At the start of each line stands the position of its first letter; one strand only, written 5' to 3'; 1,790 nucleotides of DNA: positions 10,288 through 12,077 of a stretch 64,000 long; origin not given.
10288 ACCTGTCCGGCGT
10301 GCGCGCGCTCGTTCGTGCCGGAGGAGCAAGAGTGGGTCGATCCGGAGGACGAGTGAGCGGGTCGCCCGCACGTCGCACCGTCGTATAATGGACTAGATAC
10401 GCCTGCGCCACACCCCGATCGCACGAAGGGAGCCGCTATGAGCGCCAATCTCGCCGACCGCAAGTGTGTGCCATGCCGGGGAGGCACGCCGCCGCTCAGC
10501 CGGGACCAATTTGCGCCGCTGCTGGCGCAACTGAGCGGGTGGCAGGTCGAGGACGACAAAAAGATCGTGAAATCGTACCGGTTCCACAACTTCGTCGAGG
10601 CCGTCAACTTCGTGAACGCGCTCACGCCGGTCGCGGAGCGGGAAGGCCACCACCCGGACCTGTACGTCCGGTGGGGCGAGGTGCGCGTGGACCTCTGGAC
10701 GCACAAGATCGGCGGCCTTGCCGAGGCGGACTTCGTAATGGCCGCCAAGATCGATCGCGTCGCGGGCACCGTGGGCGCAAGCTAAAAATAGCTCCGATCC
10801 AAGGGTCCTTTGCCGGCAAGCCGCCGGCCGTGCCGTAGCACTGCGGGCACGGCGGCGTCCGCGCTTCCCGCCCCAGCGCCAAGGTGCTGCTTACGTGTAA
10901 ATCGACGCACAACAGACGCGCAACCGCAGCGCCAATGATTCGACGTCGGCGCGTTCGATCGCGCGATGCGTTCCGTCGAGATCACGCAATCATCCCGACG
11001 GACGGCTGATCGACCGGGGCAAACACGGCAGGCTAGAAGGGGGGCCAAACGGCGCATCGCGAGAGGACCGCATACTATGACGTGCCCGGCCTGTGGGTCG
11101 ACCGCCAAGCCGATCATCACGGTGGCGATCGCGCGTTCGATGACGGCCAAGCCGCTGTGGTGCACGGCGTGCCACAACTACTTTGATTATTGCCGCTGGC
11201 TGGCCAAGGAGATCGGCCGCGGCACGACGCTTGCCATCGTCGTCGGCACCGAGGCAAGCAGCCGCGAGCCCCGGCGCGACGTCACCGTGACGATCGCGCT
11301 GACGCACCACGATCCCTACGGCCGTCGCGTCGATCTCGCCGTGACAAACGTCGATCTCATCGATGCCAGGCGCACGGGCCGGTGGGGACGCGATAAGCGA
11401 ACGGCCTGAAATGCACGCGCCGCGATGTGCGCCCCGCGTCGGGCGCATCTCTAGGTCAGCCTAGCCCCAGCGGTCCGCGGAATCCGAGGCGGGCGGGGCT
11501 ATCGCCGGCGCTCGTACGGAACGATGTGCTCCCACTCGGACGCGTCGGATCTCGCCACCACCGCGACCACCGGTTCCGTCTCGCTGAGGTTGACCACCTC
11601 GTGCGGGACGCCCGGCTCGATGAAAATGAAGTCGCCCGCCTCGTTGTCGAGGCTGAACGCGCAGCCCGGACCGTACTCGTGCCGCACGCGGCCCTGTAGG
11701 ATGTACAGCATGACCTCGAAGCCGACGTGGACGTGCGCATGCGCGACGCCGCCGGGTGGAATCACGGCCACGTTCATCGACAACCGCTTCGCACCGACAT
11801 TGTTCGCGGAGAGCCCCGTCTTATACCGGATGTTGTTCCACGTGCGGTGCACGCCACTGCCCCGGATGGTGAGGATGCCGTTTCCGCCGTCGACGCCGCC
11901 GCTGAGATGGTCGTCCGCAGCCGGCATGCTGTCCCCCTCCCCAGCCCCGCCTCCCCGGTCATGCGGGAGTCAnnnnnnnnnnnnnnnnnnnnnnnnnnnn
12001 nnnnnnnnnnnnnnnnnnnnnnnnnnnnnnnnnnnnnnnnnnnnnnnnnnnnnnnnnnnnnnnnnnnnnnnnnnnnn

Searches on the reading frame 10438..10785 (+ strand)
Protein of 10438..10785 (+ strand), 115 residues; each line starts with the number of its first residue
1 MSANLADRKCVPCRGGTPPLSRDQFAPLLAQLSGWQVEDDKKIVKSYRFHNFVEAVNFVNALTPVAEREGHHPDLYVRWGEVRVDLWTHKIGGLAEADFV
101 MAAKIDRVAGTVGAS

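Call 58: search_protein_families(library=pfam, proteins=[window:10438-10785:+], max_evalue=0.01)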
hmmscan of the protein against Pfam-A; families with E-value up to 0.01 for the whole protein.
window:10438-10785:+ (115 aa): 1 family
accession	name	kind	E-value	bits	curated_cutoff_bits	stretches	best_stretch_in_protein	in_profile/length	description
PF01329.24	Pterin_4a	-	2.1e-31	108.3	26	1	19-108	2-91/91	Pterin 4 alpha carbinolamine dehydratase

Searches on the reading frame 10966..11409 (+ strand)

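Call 58: search_protein_families(library=pfam, proteins=[window:10966-11409:+], max_evalue=0.01)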
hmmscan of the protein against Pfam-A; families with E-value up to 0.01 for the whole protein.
window:10966-11409:+ (147 aa): 1 family
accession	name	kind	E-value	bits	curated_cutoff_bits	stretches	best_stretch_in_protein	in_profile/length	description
PF05129.18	Zn_ribbon_Elf1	-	0.0049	17.4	29.8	1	24-74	7-57/79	Transcription elongation factor Elf1 like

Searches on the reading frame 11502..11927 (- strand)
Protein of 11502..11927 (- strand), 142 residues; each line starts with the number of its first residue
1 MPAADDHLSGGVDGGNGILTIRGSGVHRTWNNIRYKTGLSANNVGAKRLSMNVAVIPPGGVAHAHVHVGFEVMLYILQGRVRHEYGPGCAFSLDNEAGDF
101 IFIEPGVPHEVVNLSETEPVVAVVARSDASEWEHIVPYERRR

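Call 58: search_protein_families(library=pfam, proteins=[window:11502-11927:-], max_evalue=0.01)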
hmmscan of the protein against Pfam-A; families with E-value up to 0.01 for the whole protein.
window:11502-11927:- (142 aa): 5 families
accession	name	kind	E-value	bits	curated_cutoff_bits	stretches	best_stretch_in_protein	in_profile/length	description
PF07883.17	Cupin_2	-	5.9e-11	42.4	27.2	1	53-124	2-68/70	Cupin domain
PF00190.28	Cupin_1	-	2.4e-07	30.9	22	1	48-130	32-118/151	Cupin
PF12973.13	Cupin_7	-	0.0011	19.2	27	1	56-120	40-96/105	ChrR Cupin-like domain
PF02678.22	Pirin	-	0.0029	18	26.1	1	56-119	39-100/108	Pirin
PF02311.25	AraC_binding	-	0.0082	16.3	21.1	1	65-112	19-62/135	AraC-like ligand binding domain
